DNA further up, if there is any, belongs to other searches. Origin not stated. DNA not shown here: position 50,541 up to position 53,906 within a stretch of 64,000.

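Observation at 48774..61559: Ten-gene operon in which two ATPase-less ABC importers bracket three membrane-tethered proteins of unknown function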

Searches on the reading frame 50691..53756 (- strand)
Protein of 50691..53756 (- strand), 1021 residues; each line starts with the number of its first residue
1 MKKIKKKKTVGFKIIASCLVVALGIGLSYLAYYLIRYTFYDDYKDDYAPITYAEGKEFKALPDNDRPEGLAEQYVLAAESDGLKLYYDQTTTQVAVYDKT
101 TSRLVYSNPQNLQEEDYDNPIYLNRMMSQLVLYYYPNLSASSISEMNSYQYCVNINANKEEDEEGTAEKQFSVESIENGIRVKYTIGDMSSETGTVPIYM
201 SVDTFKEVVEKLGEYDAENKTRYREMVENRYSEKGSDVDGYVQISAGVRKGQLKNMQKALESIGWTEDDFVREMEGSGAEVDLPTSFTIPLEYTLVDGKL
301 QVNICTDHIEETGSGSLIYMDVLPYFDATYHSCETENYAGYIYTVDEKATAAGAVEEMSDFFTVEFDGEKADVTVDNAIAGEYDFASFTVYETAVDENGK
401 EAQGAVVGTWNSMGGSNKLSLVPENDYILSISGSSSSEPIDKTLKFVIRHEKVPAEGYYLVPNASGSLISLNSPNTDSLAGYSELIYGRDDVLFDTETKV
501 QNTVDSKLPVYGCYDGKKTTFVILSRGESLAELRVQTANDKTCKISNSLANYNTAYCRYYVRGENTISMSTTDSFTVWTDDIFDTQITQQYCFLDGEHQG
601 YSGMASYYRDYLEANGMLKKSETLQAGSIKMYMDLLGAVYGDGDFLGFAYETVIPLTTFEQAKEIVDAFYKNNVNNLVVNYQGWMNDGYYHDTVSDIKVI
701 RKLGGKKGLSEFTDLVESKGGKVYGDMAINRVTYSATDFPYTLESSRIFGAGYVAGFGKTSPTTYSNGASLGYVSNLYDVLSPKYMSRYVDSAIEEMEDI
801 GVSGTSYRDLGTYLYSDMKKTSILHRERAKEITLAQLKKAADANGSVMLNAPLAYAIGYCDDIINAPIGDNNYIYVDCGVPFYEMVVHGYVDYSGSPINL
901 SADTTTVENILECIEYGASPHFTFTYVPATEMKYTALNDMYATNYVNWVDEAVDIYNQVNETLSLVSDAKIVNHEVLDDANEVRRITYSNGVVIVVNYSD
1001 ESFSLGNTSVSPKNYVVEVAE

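Call 4: search_protein_families(library=pfam, proteins=[window:50691-53756:-], max_evalue=0.01)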
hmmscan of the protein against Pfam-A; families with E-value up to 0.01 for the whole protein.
window:50691-53756:- (1021 aa): 1 family
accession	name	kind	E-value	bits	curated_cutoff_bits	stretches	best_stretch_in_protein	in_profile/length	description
PF18952.6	DUF5696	-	1.1e-159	533.2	25.6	2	455-1015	68-612/612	Family of unknown function (DUF5696)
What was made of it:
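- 50691..53756 (-): DUF5696 protein, 1021 aa: N-terminal TM anchor and an extracellular GH129-like body (beta-sandwich, (beta/alpha)8 barrel, beta-sandwich). Candidate catalytic residues are D817, D877 and E915. PF18952, E 1e-159 (call 4).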

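Call 5: search_protein_families(library=ncbifam, proteins=[window:50691-53756:-], max_evalue=0.01)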
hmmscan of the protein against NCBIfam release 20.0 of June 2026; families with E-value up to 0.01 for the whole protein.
window:50691-53756:- (1021 aa): 0 families

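Call 15: search_solved_structures(query=window:50691-53756:-, max_evalue=1)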
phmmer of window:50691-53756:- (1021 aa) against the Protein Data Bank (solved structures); distinct sequences matched with E-value up to 1: 1.
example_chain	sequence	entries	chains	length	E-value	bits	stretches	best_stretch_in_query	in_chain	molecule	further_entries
8a0d_A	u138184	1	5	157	0.02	16.3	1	348-413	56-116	Allergen lipocalin Cav p 1 isoform 1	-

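Call 18: find_homologous_proteins(query=window:50691-53756:-, max_evalue=0.00001)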
Query window:50691-53756:- (1021 aa): 37 proteins with E <= 0.00001 among 8000 candidates.
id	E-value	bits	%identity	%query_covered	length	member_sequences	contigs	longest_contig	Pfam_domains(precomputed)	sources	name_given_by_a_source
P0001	0.0e+0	1585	68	100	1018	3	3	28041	PF18952.7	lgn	-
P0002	0.0e+0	1488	64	100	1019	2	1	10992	PF18952.7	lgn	-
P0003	0.0e+0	1464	64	100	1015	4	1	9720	PF18952.7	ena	-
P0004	0.0e+0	1462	64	99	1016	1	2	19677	PF18952.7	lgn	-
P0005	0.0e+0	1244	58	99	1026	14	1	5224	PF18952.7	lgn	-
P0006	0.0e+0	1236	54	99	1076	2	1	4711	PF18952.7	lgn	-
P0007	0.0e+0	1219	55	99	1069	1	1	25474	PF18952.7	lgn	-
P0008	0.0e+0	1218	55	99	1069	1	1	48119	PF18952.7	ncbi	-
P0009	0.0e+0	1198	55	99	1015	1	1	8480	PF18952.7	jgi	-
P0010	0.0e+0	1194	55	99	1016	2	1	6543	PF18952.7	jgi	-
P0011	0.0e+0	1169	53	99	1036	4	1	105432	PF18952.7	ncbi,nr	ncbi:MAG: DUF5696 domain-containing protein [Clostridiales bacterium]|nr:DUF5696 domain-containing p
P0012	1.7e-171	591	40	55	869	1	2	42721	PF18952.7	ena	-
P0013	4.9e-170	586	38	55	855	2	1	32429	PF18952.7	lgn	-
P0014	3.1e-168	580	40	55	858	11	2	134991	PF18952.7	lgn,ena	-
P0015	2.4e-164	567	38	55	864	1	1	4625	PF18952.7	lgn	-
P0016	2.2e-161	557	38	55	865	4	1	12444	PF18952.7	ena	-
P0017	4.6e-160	553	38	55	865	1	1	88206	PF18952.7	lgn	-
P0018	3.7e-158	547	37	55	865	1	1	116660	PF18952.7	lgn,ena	-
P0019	9.5e-158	545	39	55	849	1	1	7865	PF18952.7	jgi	-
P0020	1.2e-139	485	39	55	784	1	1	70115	PF18952.7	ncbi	-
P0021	5.6e-135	470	35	55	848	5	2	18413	PF18952.7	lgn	-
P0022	1.6e-129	452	35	55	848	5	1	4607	PF18952.7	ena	-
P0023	5.3e-110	387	32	55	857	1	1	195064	PF18952.7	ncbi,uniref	ncbi:DUF5696 domain-containing protein [Paenibacillus aurantiacus]|uniref:DUF5696 domain-containing 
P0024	9.6e-79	284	32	55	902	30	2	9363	PF18952.7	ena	-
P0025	6.8e-74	268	30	56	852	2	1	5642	PF18952.7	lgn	-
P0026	1.3e-53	201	27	55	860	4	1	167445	PF18952.7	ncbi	-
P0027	3.0e-46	176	26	55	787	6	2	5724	PF18952.7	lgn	-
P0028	2.9e-43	166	24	55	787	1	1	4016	PF18952.7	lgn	-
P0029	4.4e-43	166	26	55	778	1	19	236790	PF18952.7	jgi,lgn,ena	-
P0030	4.1e-41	159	26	56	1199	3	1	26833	PF18952.7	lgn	-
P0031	4.2e-35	139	25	55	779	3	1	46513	PF18952.7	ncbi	-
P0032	9.1e-35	138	26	55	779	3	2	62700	PF18952.7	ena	-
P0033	4.5e-34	136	22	56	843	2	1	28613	PF18952.7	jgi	-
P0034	8.8e-32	128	25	54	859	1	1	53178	PF18952.7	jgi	jgi:hypothetical protein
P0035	1.4e-31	128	25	55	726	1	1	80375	PF18952.7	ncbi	-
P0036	7.6e-31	125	25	53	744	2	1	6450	PF18952.7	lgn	-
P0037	5.9e-15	73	22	55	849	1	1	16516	PF18952.7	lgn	-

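Call 23: find_related_loci(query=A2, collection=genome_contigs, flank=10000)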
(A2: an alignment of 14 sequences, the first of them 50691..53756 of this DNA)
Query A2 (1021 aa) in genome_contigs; peptide patterns used: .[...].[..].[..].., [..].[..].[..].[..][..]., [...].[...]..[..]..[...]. (x = any residue, [..] = any of these).
599 stretches matched a pattern (row limit reached: there are more); 559 encode a relative of the query (tblastn E <= 1e-3); the best 80 are kept; 79 distinct loci.
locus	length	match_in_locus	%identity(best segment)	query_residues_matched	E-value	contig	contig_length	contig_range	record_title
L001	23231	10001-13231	55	6-1018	0e+0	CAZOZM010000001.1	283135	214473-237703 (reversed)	MAG TPA_asm: uncultured Lachnoclostridium sp. isolate SRP350583_co1_408 genome assembly, contig: NODE_6_length_283135_co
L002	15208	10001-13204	55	6-1018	0e+0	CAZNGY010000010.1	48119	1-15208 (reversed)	MAG TPA_asm: uncultured Lachnoclostridium sp. isolate SRP225648_co1_460 genome assembly, contig: NODE_1276_length_48119_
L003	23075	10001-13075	58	6-1018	0e+0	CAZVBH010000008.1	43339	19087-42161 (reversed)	MAG TPA_asm: uncultured Lachnoclostridium sp. isolate SRP222552_co1_427 genome assembly, contig: NODE_184_length_43339_c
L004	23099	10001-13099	53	6-1017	0e+0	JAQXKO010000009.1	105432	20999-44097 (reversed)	MAG: Clostridiales bacterium isolate SUG1279 k141_913151, whole genome shotgun sequence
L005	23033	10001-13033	51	3-1021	0e+0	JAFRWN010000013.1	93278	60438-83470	MAG: Lachnospiraceae bacterium isolate RGIG2862 Goat_Omasum.Co__c206984, whole genome shotgun sequence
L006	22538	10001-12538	43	14-1015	2e-136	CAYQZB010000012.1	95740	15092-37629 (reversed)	MAG TPA_asm: uncultured Lachnospiraceae bacterium isolate SRP199465_co1_697 genome assembly, contig: NODE_326_length_957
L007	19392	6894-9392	42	29-1017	7e-136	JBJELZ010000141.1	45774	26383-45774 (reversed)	MAG: Lachnospiraceae bacterium isolate LOHA17_bin.039 NODE_346_length_45774_cov_7.772786, whole genome shotgun sequence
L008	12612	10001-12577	44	1-998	4e-135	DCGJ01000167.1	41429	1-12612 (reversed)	MAG TPA_asm: Lachnoclostridium sp. UBA1781 UBA1781_contig_28279, whole genome shotgun sequence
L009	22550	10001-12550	39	13-1018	5e-135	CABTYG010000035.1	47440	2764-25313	MAG TPA_asm: uncultured Clostridium sp. isolate MGYG-HGUT-03769 genome assembly, contig: GUT_GENOME243814_35, whole geno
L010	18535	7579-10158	41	2-1017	8e-134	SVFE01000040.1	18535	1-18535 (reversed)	MAG: Lachnospiraceae bacterium isolate SIG324 NODE_13980_length_18535_cov_2.497664, whole genome shotgun sequence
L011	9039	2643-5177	42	14-1015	4e-134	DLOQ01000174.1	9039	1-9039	MAG TPA_asm: Lachnospiraceae bacterium UBA7480 UBA7480_contig_913, whole genome shotgun sequence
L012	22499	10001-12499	42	29-1017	3e-133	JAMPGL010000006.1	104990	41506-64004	MAG: Lachnospiraceae bacterium isolate NALB_7863_6 Scaffold_#6__SCF_006___104990_bp, whole genome shotgun sequence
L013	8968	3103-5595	41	29-1015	3e-133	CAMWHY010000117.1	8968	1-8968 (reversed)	MAG TPA_asm: uncultured Lachnospiraceae bacterium isolate SRR14411253_bin.14_metawrap_v1.3_MAG genome assembly, contig:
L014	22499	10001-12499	41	27-1015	4e-132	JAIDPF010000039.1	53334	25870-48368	MAG: Lachnospiraceae bacterium isolate SC0353_S20_2 SC0353_S20_2_contig_39, whole genome shotgun sequence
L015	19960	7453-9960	41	31-1021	2e-131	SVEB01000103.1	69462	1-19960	MAG: Lachnospiraceae bacterium isolate SIG295 k141_656595, whole genome shotgun sequence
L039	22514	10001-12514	39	35-1021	1e-123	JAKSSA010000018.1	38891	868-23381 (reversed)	MAG: Lachnospiraceae bacterium isolate Horse_feces269 MAG269_18, whole genome shotgun sequence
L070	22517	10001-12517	41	29-1021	3e-120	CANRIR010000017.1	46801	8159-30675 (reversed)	MAG: uncultured Marvinbryantia sp. isolate Lapin-019__bin20 genome assembly, contig: Lapin-019__NODE_395_length_46801_co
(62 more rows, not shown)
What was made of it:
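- Tried and rejected: It was repeated with 14 sequences (call 23).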

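Call 29: find_encoding_contigs(protein=P0023, flank=10000, max_places=2)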
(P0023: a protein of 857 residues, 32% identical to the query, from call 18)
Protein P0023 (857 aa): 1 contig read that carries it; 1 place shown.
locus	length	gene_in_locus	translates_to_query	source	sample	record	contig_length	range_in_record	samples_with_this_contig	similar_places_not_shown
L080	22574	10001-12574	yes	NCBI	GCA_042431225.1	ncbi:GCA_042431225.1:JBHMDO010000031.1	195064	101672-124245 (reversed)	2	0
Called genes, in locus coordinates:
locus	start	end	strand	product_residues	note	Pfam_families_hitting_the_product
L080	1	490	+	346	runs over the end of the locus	PF00356:LacI, PF00532:Peripla_BP_1, PF13377:Peripla_BP_3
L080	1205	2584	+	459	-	PF01547:SBP_bac_1, PF13416:SBP_bac_8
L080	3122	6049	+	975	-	PF01547:SBP_bac_1, PF13416:SBP_bac_8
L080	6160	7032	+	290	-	PF00528:BPD_transp_1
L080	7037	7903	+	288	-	PF00528:BPD_transp_1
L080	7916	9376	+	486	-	PF01436:NHL (faint)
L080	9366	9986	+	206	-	PF04893:Yip1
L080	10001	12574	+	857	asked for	PF18952:DUF5696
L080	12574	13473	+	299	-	PF00528:BPD_transp_1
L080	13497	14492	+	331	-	PF00528:BPD_transp_1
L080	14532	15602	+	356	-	PF02156:Glyco_hydro_26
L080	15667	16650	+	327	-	-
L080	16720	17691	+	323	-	PF22612:GH113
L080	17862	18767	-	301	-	PF00126:HTH_1, PF03466:LysR_substrate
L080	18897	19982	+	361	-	PF01522:Polysacc_deac_1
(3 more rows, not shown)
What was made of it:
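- The Paenibacillus module is followed by GH26 and GH113 (call 29).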

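Call 30: find_encoding_contigs(protein=P0029, flank=10000, max_places=2)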
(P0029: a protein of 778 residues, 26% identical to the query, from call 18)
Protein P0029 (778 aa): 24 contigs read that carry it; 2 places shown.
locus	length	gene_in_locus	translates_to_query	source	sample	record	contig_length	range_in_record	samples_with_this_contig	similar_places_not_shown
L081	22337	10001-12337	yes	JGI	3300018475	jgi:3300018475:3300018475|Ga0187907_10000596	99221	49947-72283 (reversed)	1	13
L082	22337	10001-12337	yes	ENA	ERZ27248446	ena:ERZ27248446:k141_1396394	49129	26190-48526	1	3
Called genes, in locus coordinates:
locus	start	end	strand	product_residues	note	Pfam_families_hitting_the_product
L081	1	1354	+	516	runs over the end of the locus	PF00072:Response_reg, PF00165:HTH_AraC (faint), PF12833:HTH_18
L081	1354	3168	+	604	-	PF02743:dCache_1, PF06580:His_kinase, PF02518:HATPase_c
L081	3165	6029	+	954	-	PF01547:SBP_bac_1, PF13416:SBP_bac_8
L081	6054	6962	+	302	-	PF00528:BPD_transp_1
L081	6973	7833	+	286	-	PF00528:BPD_transp_1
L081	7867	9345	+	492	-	PF00515:TPR_1 (weak)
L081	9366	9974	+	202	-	PF04893:Yip1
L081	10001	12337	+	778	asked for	PF18952:DUF5696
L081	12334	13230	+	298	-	PF00528:BPD_transp_1 (weak)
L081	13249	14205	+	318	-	PF00528:BPD_transp_1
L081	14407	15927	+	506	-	PF01547:SBP_bac_1 (weak), PF13416:SBP_bac_8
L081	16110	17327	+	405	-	PF02492:cobW, PF07683:CobW_C (weak)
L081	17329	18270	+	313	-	PF21537:DUF1980_C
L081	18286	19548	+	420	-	PF01078:Mg_chelatase (faint), PF05496:RuvB_N, PF00158:Sigma54_activat (faint), PF14532:Sigma54_activ_2, PF00004:AAA, PF07728:AAA_5, PF16193:AAA_assoc_2, PF12002:MgsA_C, +1 more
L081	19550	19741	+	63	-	PF06107:DUF951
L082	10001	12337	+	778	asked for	PF18952:DUF5696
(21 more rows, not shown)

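Call 32: predict_structure(alignment_id=A1)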
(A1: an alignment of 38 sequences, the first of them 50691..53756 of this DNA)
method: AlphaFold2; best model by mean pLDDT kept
length: 1021 residues; sequences in the alignment: 38
mean_pLDDT: 85.6   pTM: 0.83
mean pLDDT of the five models: 85.6, 85.5, 84.1, 83.7, 82.9
residues with pLDDT >= 90: 519; 70-90: 390; 50-70: 86; < 50: 26
segments of 3 or more residues with pLDDT < 50: 1-6, 497-501, 760-771
pLDDT, mean of each block of 10 residues (from residue 1): 48 78 85 76 86 90 90 93 93 93 91 69 87 87 89 67 61 94 85 74 91 91 90 84 83 81 83 81 83 95 95 89 93 88 72 74 88 92 91 77 88 89 91 86 91 91 90 71 87 63 79 92 96 88 62 92 80 79 95 92 96 92 76 93 74 90 96 93 91 88 93 94 94 82 86 72 38 71 92 90 92 90 91 94 89 93 88 80 95 91 81 95 86 75 88 94 92 92 94 94 89 89 44
secondary structure, 60 per line:
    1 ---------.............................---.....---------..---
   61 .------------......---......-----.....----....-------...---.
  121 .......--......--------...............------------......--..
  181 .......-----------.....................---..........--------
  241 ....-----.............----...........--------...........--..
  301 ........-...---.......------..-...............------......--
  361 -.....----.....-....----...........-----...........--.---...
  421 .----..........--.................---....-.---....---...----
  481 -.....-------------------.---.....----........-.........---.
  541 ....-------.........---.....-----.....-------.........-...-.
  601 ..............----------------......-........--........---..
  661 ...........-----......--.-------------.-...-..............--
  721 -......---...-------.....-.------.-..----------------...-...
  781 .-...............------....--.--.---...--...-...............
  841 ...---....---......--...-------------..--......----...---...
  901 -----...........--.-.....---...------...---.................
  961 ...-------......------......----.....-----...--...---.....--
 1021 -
elements in order (helices of 4 or more, strands of 3 or more residues): H10-38 H42-46 E74-79 E83-88 E94-98 E103-106 H120-127 E130-135 E144-147 H148-158 E171-176 E179-187 E199-201 H202-219 H223-230 E241-244 H250-262 H267-277 E286-296 E299-305 E310-312 E316-322 E332-346 E353-358 E362-366 E371-375 H377-380 E385-395 E401-411 E418-421 E426-435 E438-454 E458-461 E467-470 E482-486 E510-514 E519-526 E531-536 H540-544 E552-560 E564-568 E574-578 E586-594 H600-614 E631-636 E638-645 E648-655 H659-671 E677-682 H705-718 E722-727 E731-733 H741-744 E778-781 H783-797 E804-807 E817-819 E822-824 H826-843 E847-850 H854-859 E862-864 H882-887 E892-894 H906-916 E921-925 H945-963 E971-976 E983-988 E993-997 E1003-1005 E1008-1010 E1014-1018
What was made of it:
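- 50691..53756 (-): AF2 pLDDT 85.6, pTM 0.83 (call 32).
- The model is confident: pLDDT 85.6, pTM 0.83 (call 32).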

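Call 35: fold_search(model_id=the predicted structure, library=pdb)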
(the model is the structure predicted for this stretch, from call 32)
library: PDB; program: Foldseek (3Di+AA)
matches with E <= 10: 1192; with E <= 0.001: 298
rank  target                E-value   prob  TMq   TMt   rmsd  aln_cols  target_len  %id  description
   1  5opq_A                7.3e-28  1.00  0.48  0.71   7.4       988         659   12  A 3,6-anhydro-D-galactosidase produced by Zobellia galactanivorans. This is an exo-lytic enzyme that hydrolyzes termin (released 2017-11-29)
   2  5opq_D                1.1e-26  1.00  0.48  0.72   7.2       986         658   12  A 3,6-anhydro-D-galactosidase produced by Zobellia galactanivorans. This is an exo-lytic enzyme that hydrolyzes termin (released 2017-11-29)
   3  8rzk_A                1.1e-26  1.00  0.48  0.71   7.9       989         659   12  The Michaelis complex of ZgGH129 D486N from Zobellia galactanivorans with neo-b/k-oligo-carrageenan tetrasaccharide (b (released 2024-07-31)
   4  5wzn_A                1.0e-24  1.00  0.38  0.60  17.4       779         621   12  Alpha-N-acetylgalactosaminidase NagBb from Bifidobacterium bifidum - GalNAc complex (released 2017-06-07)
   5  5wzq_A                1.2e-23  1.00  0.38  0.60  17.4       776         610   12  Alpha-N-acetylgalactosaminidase NagBb from Bifidobacterium bifidum - quadruple mutant (released 2017-06-07)
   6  5wzr_A                1.6e-23  1.00  0.38  0.58  17.6       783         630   12  Alpha-N-acetylgalactosaminidase NagBb from Bifidobacterium bifidum - Gal-NHAc-DNJ complex (released 2017-06-07)
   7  5wzn_B                2.2e-23  1.00  0.39  0.61  17.6       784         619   12  Alpha-N-acetylgalactosaminidase NagBb from Bifidobacterium bifidum - GalNAc complex (released 2017-06-07)
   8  5wzp_B                4.0e-23  1.00  0.37  0.60  16.4       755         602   12  Alpha-N-acetylgalactosaminidase NagBb from Bifidobacterium bifidum - ligand free (released 2017-06-07)
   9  5wzp_A                7.7e-23  1.00  0.36  0.58  17.1       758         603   12  Alpha-N-acetylgalactosaminidase NagBb from Bifidobacterium bifidum - ligand free (released 2017-06-07)
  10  5wzr_B                1.1e-22  1.00  0.37  0.58  17.5       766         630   12  Alpha-N-acetylgalactosaminidase NagBb from Bifidobacterium bifidum - Gal-NHAc-DNJ complex (released 2017-06-07)
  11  5wzq_B                3.5e-22  1.00  0.37  0.58  17.3       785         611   12  Alpha-N-acetylgalactosaminidase NagBb from Bifidobacterium bifidum - quadruple mutant (released 2017-06-07)
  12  6qev_B                6.7e-16  1.00  0.35  0.28  16.6      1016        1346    8  EngBF DARPin Fusion 4b B6 (released 2019-11-06)
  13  6sh9_B                7.9e-15  1.00  0.35  0.28  14.7      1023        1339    8  EngBF DARPin Fusion 4b D12 (released 2019-11-06)
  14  6qfo                  8.8e-15  1.00  0.33  0.27  16.8       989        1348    8  EngBF DARPin Fusion 9b 3G124 (released 2019-11-06)
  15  6qep                  1.5e-14  1.00  0.30  0.24  21.5       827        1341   11  EngBF DARPin Fusion 4b H14 (released 2019-11-06)
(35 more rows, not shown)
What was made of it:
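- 50691..53756 (-): Foldseek hits: GH129 E 7e-28 with TM 0.71, then GH101, GH36 and GH31 (call 35).
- On GH129: Foldseek E 7e-28 and TM 0.71 over whole GH129 chains (call 35), from a model with pLDDT 85.6 (call 32).
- Closest known: GH129 glycoside hydrolases: NagBb alpha-N-acetylgalactosaminidase. Same: Foldseek gives E 7e-28 and TM 0.71 (call 35).
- It matches whole GH129 chains at E 7e-28 with TM 0.71, followed by GH101, GH36 and GH31 (call 35).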
